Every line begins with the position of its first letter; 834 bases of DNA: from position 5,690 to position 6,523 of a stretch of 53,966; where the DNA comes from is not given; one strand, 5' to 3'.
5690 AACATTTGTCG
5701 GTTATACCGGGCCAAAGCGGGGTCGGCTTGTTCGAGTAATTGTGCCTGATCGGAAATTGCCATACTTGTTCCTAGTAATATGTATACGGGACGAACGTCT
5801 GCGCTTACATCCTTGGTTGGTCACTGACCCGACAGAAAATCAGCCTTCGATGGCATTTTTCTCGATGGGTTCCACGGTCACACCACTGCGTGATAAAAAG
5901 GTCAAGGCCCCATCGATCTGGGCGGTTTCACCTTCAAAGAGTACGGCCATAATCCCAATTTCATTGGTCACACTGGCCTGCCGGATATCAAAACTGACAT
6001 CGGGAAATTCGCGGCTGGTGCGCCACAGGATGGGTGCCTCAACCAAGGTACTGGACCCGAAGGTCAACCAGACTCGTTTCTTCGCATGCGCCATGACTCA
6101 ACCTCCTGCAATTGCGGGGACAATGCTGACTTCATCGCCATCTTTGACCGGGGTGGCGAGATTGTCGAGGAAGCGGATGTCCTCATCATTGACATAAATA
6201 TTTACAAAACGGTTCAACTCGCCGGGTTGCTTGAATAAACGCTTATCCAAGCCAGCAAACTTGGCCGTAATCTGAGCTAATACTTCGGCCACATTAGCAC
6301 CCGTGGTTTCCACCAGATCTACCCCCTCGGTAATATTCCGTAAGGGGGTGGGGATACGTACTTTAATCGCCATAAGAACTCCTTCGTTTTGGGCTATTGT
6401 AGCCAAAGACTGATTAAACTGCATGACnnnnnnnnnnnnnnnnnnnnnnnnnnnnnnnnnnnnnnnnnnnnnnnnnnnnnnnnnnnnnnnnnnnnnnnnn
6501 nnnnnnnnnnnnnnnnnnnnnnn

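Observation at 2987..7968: SAM-riboswitch-controlled operon encoding a complete protein-thiocarboxylate sulfur relay built around a threonine-synthase-like enzyme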

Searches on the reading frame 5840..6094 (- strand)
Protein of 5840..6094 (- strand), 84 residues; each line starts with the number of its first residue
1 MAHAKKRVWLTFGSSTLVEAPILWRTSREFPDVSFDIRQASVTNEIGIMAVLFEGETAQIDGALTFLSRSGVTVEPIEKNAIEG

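Call 3: search_protein_families(library=pfam, proteins=[window:5840-6094:-], max_evalue=0.01)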
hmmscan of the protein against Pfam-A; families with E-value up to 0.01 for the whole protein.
window:5840-6094:- (84 aa): 1 family
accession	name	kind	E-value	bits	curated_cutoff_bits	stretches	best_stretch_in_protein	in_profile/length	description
PF09383.16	NIL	-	4.3e-10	39.8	24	1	16-75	10-72/73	NIL domain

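Call 4: search_protein_families(library=ncbifam, proteins=[window:5840-6094:-], max_evalue=0.01)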
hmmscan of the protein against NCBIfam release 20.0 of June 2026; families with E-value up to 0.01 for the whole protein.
window:5840-6094:- (84 aa): 0 families

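Call 42: find_homologous_proteins(query=window:5840-6094:-, max_evalue=0.001)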
Query window:5840-6094:- (84 aa): 1758 proteins with E <= 0.001 among 1758 candidates; the best 120 are listed.
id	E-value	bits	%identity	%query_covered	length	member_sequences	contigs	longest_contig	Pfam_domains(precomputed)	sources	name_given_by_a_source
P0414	1.2e-45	170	98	100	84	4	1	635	PF09383.17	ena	-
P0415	3.4e-35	137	77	100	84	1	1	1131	PF09383.17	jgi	jgi:NIL domain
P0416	1.8e-32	128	73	100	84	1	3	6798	PF09383.17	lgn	-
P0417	4.2e-32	127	74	100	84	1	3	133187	PF09383.17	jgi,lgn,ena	-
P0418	4.5e-32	127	73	100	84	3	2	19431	PF09383.17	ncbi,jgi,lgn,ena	-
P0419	5.7e-32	127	74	100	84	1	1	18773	PF09383.17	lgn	-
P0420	9.2e-32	126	75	99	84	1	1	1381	PF09383.17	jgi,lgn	-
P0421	9.5e-32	126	71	100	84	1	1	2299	PF09383.17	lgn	-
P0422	1.0e-31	126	73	99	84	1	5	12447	PF09383.17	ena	-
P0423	1.4e-31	126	74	96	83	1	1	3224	PF09383.17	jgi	jgi:hypothetical protein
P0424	1.6e-31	125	71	100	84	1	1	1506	PF09383.17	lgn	-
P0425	2.5e-31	125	70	100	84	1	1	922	PF09383.17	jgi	jgi:ABC-type methionine transport system ATPase subunit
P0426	3.8e-31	124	74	96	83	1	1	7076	PF09383.17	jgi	jgi:L-aspartate semialdehyde sulfurtransferase ferredoxin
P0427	4.5e-31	124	69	100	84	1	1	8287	PF09383.17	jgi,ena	-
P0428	6.3e-31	124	69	100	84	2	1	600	PF09383.17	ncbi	-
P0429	7.5e-31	123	74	100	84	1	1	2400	PF09383.17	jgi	jgi:hypothetical protein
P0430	8.9e-31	123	74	96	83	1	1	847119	PF09383.17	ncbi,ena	-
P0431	1.1e-30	123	71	100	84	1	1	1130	PF09383.17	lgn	-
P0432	1.1e-30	123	71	100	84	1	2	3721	PF09383.17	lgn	-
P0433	1.2e-30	123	73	99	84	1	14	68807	PF09383.17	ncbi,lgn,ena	-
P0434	1.7e-30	122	71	100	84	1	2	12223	PF09383.17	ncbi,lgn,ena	-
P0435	2.2e-30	122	72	99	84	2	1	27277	PF09383.17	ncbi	ncbi:MAG: NIL domain-containing protein [Phycisphaerae bacterium]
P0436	2.6e-30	122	70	100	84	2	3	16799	PF09383.17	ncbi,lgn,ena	-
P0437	3.1e-30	121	71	99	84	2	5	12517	PF09383.17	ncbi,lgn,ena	-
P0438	3.5e-30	121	71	100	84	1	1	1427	PF09383.17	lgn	-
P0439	3.7e-30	121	70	100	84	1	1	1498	PF09383.17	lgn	-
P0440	6.7e-30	120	70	100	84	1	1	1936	PF09383.17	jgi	-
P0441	7.1e-30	120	73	95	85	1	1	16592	PF09383.17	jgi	jgi:hypothetical protein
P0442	7.9e-30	120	71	100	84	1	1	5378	PF09383.17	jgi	jgi:hypothetical protein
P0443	8.3e-30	120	70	99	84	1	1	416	PF09383.17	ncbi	-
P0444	1.2e-29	119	70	100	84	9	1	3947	PF09383.17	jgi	jgi:hypothetical protein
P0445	1.2e-29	119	71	99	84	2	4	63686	PF09383.17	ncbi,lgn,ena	-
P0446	1.2e-29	119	70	98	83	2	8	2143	PF09383.17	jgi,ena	-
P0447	1.2e-29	119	71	99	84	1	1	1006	PF09383.17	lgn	-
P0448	1.2e-29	119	71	100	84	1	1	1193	PF09383.17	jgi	jgi:hypothetical protein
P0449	1.3e-29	119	71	100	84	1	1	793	PF09383.17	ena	-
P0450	1.5e-29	119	74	95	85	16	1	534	PF09383.17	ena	-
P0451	1.9e-29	119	72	99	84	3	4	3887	PF09383.17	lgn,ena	-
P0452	2.0e-29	119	70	100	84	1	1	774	PF09383.17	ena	-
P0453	2.0e-29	119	70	100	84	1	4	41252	PF09383.17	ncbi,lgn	ncbi:MAG: NIL domain-containing protein [Phycisphaerae bacterium]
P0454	2.1e-29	119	71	100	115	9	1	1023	PF09383.17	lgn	-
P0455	2.5e-29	118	72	99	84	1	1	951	PF09383.17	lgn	-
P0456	2.6e-29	118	69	100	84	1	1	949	PF09383.17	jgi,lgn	jgi:ABC-type methionine transport system ATPase subunit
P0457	2.7e-29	118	69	99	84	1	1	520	PF09383.17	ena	-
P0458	2.7e-29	118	69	100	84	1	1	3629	PF09383.17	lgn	-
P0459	2.8e-29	118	70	100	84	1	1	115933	PF09383.17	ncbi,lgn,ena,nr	ncbi:MAG TPA: NIL domain-containing protein [Phycisphaerae bacterium]|nr:NIL domain-containing prote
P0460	2.9e-29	118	69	100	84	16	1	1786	PF09383.17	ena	-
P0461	3.0e-29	118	69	100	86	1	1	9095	PF09383.17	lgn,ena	-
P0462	3.2e-29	118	70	100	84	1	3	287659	PF09383.17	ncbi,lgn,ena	-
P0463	3.3e-29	118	68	100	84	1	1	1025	PF09383.17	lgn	-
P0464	3.3e-29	118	73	95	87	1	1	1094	PF09383.17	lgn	-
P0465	3.7e-29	118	73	95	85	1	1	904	PF09383.17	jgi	jgi:hypothetical protein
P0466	3.9e-29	118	70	99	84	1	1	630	PF09383.17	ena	-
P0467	4.0e-29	118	70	100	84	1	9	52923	PF09383.17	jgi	jgi:hypothetical protein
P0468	5.0e-29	117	70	99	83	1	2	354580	PF09383.17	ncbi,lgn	-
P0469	5.3e-29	117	70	100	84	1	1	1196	PF09383.17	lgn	-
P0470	5.9e-29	117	71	99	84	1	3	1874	PF09383.17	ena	-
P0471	6.1e-29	117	69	99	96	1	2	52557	PF09383.17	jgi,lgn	jgi:hypothetical protein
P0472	6.5e-29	117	69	96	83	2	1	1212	PF09383.17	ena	-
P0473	6.7e-29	117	73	94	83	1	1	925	PF09383.17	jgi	jgi:L-aspartate semialdehyde sulfurtransferase ferredoxin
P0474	6.9e-29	117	70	100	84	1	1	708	PF09383.17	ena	-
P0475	7.0e-29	117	71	99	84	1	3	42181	PF09383.17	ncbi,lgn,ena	-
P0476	7.3e-29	117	69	100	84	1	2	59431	PF09383.17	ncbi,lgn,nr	ncbi:MAG TPA: NIL domain-containing protein [Phycisphaerae bacterium]|nr:NIL domain-containing prote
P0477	7.7e-29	117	69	100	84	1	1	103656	PF09383.17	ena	-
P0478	1.0e-28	117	69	100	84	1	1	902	PF09383.17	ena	-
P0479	1.0e-28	117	68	100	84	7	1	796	PF09383.17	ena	-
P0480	1.0e-28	116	70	100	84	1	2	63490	PF09383.17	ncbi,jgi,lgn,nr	ncbi:MAG TPA: NIL domain-containing protein [Phycisphaerae bacterium]|jgi:hypothetical protein|nr:NI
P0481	1.1e-28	116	68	100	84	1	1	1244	PF09383.17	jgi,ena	-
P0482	1.2e-28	116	69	100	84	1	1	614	PF09383.17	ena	-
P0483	1.2e-28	116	67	99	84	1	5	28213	PF09383.17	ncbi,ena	-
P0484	1.2e-28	116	68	100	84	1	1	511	PF09383.17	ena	-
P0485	1.3e-28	116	71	95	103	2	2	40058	PF09383.17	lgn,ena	-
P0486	1.4e-28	116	72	96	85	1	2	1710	PF09383.17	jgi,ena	-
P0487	1.4e-28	116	68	100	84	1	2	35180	PF09383.17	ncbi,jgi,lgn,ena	jgi:hypothetical protein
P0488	1.4e-28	116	68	100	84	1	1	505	PF09383.17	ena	-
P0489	1.5e-28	116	70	95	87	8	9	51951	PF09383.17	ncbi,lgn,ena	-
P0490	1.7e-28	116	69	100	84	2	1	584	PF09383.17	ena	-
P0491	1.7e-28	116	67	100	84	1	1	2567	PF09383.17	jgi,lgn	jgi:hypothetical protein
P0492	1.8e-28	116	68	100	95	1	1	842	PF09383.17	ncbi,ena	-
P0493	1.9e-28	116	69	100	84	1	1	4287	PF09383.17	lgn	-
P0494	1.9e-28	116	69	100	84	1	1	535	PF09383.17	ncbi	-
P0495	2.1e-28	116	68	100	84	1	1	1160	PF09383.17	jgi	jgi:L-aspartate semialdehyde sulfurtransferase ferredoxin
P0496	2.1e-28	116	69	100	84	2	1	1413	PF09383.17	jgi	jgi:hypothetical protein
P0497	2.1e-28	115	69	100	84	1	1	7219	PF09383.17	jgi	jgi:L-aspartate semialdehyde sulfurtransferase ferredoxin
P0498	2.1e-28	115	74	95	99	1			PF09383.17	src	-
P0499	2.2e-28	115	71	95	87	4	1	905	PF09383.17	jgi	jgi:hypothetical protein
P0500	2.2e-28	115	67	100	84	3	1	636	PF09383.17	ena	-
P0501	2.4e-28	115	70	99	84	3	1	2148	PF09383.17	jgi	-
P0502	2.4e-28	115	67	100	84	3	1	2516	PF09383.17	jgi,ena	-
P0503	2.6e-28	115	67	100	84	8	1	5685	PF09383.17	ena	-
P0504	2.9e-28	115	69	100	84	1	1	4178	PF09383.17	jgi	jgi:hypothetical protein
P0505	3.4e-28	115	68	100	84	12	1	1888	PF09383.17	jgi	jgi:hypothetical protein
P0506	3.5e-28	115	68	100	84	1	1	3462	PF09383.17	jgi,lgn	jgi:hypothetical protein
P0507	3.6e-28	115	68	98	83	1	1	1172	PF09383.17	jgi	jgi:hypothetical protein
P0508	4.6e-28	114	69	100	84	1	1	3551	PF09383.17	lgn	-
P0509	4.7e-28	114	68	100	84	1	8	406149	PF09383.17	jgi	jgi:hypothetical protein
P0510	4.8e-28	114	68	100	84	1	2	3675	PF09383.17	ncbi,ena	-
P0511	4.8e-28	114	69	100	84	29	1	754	PF09383.17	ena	-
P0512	4.8e-28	114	68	100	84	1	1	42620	PF09383.17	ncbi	ncbi:MAG: NIL domain-containing protein [Phycisphaerae bacterium]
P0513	5.1e-28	114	69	100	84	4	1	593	PF09383.17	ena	-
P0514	5.2e-28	114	68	100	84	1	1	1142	PF09383.17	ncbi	-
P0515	5.8e-28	114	67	100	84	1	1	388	PF09383.17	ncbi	-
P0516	6.0e-28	114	68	95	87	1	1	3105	PF09383.17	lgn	-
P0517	6.6e-28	114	68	100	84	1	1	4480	PF09383.17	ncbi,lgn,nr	ncbi:MAG: FeS-binding protein [Phycisphaerales bacterium]|nr:FeS-binding protein [Phycisphaerales ba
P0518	6.8e-28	114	67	100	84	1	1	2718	PF09383.17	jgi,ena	-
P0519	6.9e-28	114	67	100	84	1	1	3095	PF09383.17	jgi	jgi:ABC-type methionine transport system ATPase subunit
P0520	6.9e-28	114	67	100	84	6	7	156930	PF09383.17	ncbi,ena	-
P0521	7.7e-28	114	64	100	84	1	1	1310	PF09383.17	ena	-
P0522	8.6e-28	114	67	100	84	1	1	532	PF09383.17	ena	-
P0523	9.3e-28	113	68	100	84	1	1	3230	PF09383.17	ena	-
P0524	9.3e-28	113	68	100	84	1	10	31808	PF09383.17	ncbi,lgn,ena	-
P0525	9.4e-28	113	67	100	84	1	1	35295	PF09383.17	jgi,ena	jgi:ABC-type methionine transport system ATPase subunit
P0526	9.5e-28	113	68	100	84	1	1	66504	PF09383.17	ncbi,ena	-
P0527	1.0e-27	113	69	100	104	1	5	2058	PF09383.17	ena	-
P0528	1.0e-27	113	66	99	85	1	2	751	PF09383.17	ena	-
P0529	1.1e-27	113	68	100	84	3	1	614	PF09383.17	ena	-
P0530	1.1e-27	113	64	100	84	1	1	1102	PF09383.17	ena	-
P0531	1.2e-27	113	65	100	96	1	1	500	PF09383.17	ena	-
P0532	1.3e-27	113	68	100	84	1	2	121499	PF09383.17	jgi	jgi:L-aspartate semialdehyde sulfurtransferase ferredoxin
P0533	1.3e-27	113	65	100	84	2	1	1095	PF09383.17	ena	-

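Call 51: search_solved_structures(query=window:5840-6094:-, max_evalue=1, show_alignments=2)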
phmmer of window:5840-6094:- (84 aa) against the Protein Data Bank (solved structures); distinct sequences matched with E-value up to 1: 0.

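Call 74: predict_structure(alignment_id=A4)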
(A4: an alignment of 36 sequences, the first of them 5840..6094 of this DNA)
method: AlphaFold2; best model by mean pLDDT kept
length: 84 residues; sequences in the alignment: 36
mean_pLDDT: 88.9   pTM: 0.76
mean pLDDT of the five models: 88.9, 82.1, 81.3, 80.9, 79.0
residues with pLDDT >= 90: 63; 70-90: 14; 50-70: 2; < 50: 5
segments of 3 or more residues with pLDDT < 50: 80-84
pLDDT, mean of each block of 10 residues (from residue 1): 89 90 93 94 90 95 96 84 41
secondary structure, 60 per line:
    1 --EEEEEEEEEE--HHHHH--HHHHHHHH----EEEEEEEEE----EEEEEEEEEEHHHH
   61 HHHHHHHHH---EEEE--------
elements in order: E3-12 H15-19 H22-29 E34-42 E47-56 H57-69 E73-76

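Call 77: fold_search(model_id=the predicted structure, library=pdb)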
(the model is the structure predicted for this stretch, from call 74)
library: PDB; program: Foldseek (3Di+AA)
matches with E <= 10: 1511; with E <= 0.001: 12
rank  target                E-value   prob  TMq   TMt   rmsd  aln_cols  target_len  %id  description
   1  3dhw_C                9.9e-06  1.00  0.78  0.20   1.4        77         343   27  Crystal structure of methionine importer MetNI (released 2008-08-05)
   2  3tui_C                1.2e-05  1.00  0.72  0.19   2.4        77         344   30  Inward facing conformations of the MetNI methionine ABC transporter: CY5 native crystal form (released 2011-11-30)
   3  3tuz_H                1.8e-05  1.00  0.72  0.19   2.4        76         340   28  Inward facing conformations of the MetNI methionine ABC transporter: CY5 SeMet soak crystal form (released 2011-11-30)
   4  3tui_D                2.3e-05  1.00  0.76  0.20   2.1        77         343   27  Inward facing conformations of the MetNI methionine ABC transporter: CY5 native crystal form (released 2011-11-30)
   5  6cvl_C                3.2e-05  1.00  0.71  0.19   2.2        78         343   29  Crystal structure of the Escherichia coli ATPgS-bound MetNI methionine ABC transporter in complex with its MetQ bindin (released 2018-11-14)
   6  6cvl_D                3.6e-05  1.00  0.73  0.19   2.3        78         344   29  Crystal structure of the Escherichia coli ATPgS-bound MetNI methionine ABC transporter in complex with its MetQ bindin (released 2018-11-14)
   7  3dhx_A                6.8e-05  1.00  0.70  0.60   2.1        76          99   30  Crystal structure of isolated C2 domain of the methionine uptake transporter (released 2008-08-05)
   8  2qsw                  9.5e-05  1.00  0.71  0.66   2.5        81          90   23  Crystal structure of C-terminal domain of ABC transporter / ATP-binding protein from Enterococcus faecalis (released 2007-08-21)
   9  2qrr_B                1.2e-04  1.00  0.70  0.61   2.4        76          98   18  Crystal structure of the soluble domain of the ABC transporter, ATP-binding protein from Vibrio parahaemolyticus (released 2007-08-14)
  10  2qrr_A                2.0e-04  1.00  0.65  0.57   2.7        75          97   21  Crystal structure of the soluble domain of the ABC transporter, ATP-binding protein from Vibrio parahaemolyticus (released 2007-08-14)
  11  3mgj_A                3.8e-04  1.00  0.67  0.60   2.4        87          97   10  Crystal structure of the Saccharop_dh_N domain of MJ1480 protein from Methanococcus jannaschii. Northeast Structural G (released 2010-04-21)
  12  3ced_A                5.0e-04  1.00  0.64  0.56   2.9        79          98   23  Crystal structure of the C-terminal NIL domain of an ABC transporter protein homologue from Staphylococcus aureus (released 2008-05-13)
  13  2mq8_MODEL_1_A        2.1e-03  1.00  0.47  0.39   5.0        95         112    7  Solution NMR Structure of De novo designed protein LFR1 1 with ferredoxin fold, Northeast Structural Genomics  (released 2014-08-20)
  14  3tvi_A                2.3e-03  0.98  0.43  0.12   5.6        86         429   12  Crystal structure of Clostridium acetobutylicum aspartate kinase (CaAK): An important allosteric enzyme for industrial (released 2011-11-09)
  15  2cg8_B                2.6e-03  0.99  0.50  0.22   4.3        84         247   17  The bifunctional dihydroneopterin aldolase 6-hydroxymethyl-7,8- dihydropterin synthase from Streptococcus pneumoniae (released 2006-06-21)
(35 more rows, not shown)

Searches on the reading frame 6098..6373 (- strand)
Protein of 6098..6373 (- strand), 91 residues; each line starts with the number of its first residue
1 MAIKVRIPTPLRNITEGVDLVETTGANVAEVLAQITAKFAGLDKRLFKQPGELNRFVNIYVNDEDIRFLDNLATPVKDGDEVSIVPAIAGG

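Call 3: search_protein_families(library=pfam, proteins=[window:6098-6373:-], max_evalue=0.01)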
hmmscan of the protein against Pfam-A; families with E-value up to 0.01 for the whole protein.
window:6098-6373:- (91 aa): 2 families
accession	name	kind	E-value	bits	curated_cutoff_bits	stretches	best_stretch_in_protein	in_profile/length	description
PF02597.26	ThiS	-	9.6e-18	65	22.5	1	5-91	1-76/76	ThiS family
PF09138.17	Urm1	-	0.00039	21.2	21.8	1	22-91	27-96/96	Urm1 (Ubiquitin related modifier)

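Call 4: search_protein_families(library=ncbifam, proteins=[window:6098-6373:-], max_evalue=0.01)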
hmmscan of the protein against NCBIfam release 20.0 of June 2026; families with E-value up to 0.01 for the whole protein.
window:6098-6373:- (91 aa): 5 families
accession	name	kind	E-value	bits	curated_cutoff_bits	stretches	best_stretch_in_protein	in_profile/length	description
NF041918.1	SAMP1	equivalog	9.5e-16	58.1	60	1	7-91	5-91/91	ubiquitin-like small modifier protein 1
TIGR01687.1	moaD_arch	subfamily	1.3e-13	51.2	49.5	1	3-91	1-88/88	MoaD family protein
NF053661.1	Urm1_like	equivalog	2.3e-05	24.5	70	1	4-91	1-79/79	Urm1-like protein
TIGR01682.1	moaD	equivalog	0.0052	17.6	66.15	1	34-91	24-80/80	molybdopterin converting factor subunit 1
NF002238.0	PRK01146.2-2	equivalog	0.0072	16.2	133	0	5-38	43-75/92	DNA-directed RNA polymerase subunit L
